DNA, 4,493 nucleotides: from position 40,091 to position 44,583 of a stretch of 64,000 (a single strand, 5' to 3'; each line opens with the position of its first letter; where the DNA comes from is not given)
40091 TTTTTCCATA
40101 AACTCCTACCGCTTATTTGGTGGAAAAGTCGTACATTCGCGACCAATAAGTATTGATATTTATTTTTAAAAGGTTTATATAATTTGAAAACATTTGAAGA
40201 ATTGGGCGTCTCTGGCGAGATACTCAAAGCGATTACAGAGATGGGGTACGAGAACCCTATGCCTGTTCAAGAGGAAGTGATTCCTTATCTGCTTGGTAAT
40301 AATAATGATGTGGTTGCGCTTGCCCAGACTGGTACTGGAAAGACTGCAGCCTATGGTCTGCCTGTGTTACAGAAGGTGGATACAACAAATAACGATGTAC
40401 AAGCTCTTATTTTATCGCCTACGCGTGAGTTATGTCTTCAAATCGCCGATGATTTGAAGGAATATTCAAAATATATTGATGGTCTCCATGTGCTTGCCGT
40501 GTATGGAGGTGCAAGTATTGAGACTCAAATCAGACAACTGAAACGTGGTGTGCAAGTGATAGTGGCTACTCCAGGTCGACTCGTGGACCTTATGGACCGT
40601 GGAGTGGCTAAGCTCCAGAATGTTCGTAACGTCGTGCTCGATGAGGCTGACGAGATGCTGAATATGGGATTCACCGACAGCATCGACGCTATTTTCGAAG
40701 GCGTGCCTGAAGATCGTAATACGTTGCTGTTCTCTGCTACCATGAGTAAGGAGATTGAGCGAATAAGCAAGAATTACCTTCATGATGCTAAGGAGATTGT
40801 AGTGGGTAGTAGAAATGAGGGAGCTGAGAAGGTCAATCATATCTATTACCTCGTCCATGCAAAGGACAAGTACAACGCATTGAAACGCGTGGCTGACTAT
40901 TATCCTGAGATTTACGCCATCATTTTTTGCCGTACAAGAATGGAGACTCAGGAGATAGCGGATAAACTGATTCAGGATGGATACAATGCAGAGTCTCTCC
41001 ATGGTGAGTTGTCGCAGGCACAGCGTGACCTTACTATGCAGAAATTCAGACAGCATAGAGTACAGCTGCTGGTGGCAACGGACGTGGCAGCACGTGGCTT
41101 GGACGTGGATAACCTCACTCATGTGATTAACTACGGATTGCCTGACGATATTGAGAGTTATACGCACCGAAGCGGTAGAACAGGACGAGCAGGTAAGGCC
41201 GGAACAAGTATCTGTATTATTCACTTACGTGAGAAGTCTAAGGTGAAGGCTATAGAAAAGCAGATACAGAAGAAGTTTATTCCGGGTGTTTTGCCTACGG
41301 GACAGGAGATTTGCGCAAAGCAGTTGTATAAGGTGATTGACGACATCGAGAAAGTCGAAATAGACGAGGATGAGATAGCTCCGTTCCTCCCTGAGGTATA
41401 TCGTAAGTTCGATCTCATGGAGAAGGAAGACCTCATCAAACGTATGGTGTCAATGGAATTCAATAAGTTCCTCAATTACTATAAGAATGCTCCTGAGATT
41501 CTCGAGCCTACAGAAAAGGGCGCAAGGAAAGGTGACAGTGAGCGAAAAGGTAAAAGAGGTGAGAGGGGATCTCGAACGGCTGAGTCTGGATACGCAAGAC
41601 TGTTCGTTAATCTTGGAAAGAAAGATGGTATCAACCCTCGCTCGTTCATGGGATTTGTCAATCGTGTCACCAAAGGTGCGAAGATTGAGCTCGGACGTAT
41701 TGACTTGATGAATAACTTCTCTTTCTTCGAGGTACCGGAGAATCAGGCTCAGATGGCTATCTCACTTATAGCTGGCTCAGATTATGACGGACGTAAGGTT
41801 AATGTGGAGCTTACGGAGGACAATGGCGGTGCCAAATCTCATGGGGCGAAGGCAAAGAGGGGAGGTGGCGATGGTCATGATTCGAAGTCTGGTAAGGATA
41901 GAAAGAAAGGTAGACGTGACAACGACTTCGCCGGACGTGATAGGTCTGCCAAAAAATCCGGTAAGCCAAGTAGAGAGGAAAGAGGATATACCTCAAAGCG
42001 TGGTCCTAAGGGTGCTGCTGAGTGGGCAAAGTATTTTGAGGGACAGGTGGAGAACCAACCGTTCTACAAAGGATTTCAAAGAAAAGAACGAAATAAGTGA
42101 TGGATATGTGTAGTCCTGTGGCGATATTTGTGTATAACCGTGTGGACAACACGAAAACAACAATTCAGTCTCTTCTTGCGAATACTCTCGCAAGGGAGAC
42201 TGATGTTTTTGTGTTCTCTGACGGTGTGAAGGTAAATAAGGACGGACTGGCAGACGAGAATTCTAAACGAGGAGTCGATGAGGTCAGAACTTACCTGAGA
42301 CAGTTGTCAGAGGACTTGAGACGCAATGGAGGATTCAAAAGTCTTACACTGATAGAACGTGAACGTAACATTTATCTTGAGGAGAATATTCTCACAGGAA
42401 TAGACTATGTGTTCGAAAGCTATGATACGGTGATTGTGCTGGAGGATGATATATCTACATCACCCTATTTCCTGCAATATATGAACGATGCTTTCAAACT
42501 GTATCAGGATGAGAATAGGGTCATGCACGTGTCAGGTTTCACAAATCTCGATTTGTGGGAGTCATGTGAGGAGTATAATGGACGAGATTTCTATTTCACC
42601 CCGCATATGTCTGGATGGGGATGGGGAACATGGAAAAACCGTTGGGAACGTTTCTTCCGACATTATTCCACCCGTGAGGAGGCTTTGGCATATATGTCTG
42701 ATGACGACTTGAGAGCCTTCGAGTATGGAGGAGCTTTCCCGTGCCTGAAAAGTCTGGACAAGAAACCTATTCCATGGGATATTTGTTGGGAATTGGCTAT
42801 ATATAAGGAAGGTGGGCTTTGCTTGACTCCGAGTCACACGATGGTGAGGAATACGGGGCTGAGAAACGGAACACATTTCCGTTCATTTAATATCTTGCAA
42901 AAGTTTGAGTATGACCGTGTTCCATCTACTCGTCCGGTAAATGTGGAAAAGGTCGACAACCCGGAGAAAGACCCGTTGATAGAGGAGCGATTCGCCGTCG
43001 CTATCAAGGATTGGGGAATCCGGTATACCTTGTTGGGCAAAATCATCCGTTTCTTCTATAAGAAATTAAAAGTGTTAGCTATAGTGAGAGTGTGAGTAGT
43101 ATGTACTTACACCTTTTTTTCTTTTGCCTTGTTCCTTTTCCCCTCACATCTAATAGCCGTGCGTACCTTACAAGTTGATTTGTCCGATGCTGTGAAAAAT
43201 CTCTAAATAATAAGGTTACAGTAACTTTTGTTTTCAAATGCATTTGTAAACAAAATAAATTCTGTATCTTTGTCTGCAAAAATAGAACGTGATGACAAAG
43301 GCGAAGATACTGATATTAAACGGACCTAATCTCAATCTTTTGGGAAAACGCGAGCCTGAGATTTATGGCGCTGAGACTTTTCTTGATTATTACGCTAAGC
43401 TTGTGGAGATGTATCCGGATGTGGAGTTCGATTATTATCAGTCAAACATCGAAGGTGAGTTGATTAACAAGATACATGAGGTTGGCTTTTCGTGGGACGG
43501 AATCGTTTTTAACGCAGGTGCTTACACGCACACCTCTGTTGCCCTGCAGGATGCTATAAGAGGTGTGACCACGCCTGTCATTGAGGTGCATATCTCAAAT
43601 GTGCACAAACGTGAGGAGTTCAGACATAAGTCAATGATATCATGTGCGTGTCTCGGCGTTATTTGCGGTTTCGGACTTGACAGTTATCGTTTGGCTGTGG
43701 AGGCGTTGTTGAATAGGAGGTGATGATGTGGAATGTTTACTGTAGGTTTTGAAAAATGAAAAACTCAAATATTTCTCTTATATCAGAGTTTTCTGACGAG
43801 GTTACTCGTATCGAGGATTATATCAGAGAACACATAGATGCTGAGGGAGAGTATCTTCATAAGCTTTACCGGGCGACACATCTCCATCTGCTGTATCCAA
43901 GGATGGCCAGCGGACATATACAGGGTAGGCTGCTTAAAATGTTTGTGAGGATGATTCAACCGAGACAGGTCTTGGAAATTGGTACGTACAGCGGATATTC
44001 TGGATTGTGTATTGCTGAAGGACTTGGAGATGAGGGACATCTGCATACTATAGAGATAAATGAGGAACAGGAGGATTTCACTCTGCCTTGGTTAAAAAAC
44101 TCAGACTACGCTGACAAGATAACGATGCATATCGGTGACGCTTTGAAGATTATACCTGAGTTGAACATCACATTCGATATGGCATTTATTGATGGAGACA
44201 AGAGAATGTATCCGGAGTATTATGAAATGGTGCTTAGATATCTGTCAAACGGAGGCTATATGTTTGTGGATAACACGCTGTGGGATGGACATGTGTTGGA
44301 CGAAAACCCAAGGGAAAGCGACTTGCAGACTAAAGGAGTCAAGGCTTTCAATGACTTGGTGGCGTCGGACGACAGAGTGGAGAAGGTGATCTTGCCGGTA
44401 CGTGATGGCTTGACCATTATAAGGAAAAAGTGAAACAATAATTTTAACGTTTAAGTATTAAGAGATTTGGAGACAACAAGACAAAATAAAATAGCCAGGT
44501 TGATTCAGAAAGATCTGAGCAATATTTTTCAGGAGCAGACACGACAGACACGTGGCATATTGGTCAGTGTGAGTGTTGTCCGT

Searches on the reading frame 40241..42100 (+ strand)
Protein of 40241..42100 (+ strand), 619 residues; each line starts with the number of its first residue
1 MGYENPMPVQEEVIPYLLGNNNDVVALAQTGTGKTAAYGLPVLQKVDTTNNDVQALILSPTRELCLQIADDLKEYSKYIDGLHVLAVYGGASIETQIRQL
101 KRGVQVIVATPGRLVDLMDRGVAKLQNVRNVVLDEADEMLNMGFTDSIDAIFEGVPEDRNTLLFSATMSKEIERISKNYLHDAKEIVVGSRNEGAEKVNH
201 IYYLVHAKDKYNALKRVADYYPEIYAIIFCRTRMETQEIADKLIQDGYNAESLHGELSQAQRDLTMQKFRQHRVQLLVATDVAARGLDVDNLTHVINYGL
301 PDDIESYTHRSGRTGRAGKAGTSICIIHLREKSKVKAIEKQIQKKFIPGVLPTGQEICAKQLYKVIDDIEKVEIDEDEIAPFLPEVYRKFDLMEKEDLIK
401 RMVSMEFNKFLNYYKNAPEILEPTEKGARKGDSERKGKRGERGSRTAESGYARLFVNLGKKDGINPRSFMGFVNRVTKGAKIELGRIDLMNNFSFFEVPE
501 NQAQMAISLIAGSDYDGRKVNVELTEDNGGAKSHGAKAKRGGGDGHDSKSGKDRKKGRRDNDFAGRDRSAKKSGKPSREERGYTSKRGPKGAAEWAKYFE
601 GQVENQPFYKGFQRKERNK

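Call 92: search_protein_families(library=pfam, proteins=[window:40241-42100:+], max_evalue=0.001)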
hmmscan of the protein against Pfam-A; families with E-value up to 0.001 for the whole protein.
window:40241-42100:+ (619 aa): 4 families
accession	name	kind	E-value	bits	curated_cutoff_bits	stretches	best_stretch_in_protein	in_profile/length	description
PF00270.35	DEAD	-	9e-50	169.1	26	1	8-175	2-167/167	DEAD/DEAH box helicase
PF00271.37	Helicase_C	-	1.9e-31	109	23.5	1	214-318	6-110/110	Helicase conserved C-terminal domain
PF03880.21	DbpA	-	2e-19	69.9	25.6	1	453-523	1-71/72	DbpA RNA binding domain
PF04851.21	ResIII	-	7.1e-05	23.2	22.5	1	8-167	6-161/164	Type III restriction enzyme, res subunit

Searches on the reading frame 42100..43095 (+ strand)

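Call 92: search_protein_families(library=pfam, proteins=[window:42100-43095:+], max_evalue=0.001)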
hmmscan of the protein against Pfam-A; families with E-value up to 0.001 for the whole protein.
window:42100-43095:+ (331 aa): 1 family
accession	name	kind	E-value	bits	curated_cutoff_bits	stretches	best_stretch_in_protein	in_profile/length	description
PF03071.21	GNT-I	-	7.2e-06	25.5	25.4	1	104-183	186-267/434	GNT-I family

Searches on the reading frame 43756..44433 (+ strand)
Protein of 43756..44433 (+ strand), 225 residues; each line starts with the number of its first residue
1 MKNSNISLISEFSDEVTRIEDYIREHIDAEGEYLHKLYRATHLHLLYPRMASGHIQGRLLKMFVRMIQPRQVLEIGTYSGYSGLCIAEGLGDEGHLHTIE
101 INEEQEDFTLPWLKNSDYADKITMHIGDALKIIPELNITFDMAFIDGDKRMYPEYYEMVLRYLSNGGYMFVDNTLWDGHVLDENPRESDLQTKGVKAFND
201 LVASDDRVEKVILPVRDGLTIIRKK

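Call 92: search_protein_families(library=pfam, proteins=[window:43756-44433:+], max_evalue=0.001)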
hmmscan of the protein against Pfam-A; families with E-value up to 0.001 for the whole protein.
window:43756-44433:+ (225 aa): 4 families
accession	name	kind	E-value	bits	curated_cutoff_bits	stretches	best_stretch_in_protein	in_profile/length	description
PF01596.23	Methyltransf_3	-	1.2e-50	172.1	22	1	29-225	6-204/204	O-methyltransferase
PF13578.12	Methyltransf_24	-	3.9e-15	57.1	26.3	1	73-173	1-104/105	Methyltransferase domain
PF01135.25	PCMT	-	3.3e-05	24.2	20.3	1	33-147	38-150/210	Protein-L-isoaspartate(D-aspartate) O-methyltransferase (PCMT)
PF13847.12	Methyltransf_31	-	0.00032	20.8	27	1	71-174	6-112/145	Methyltransferase domain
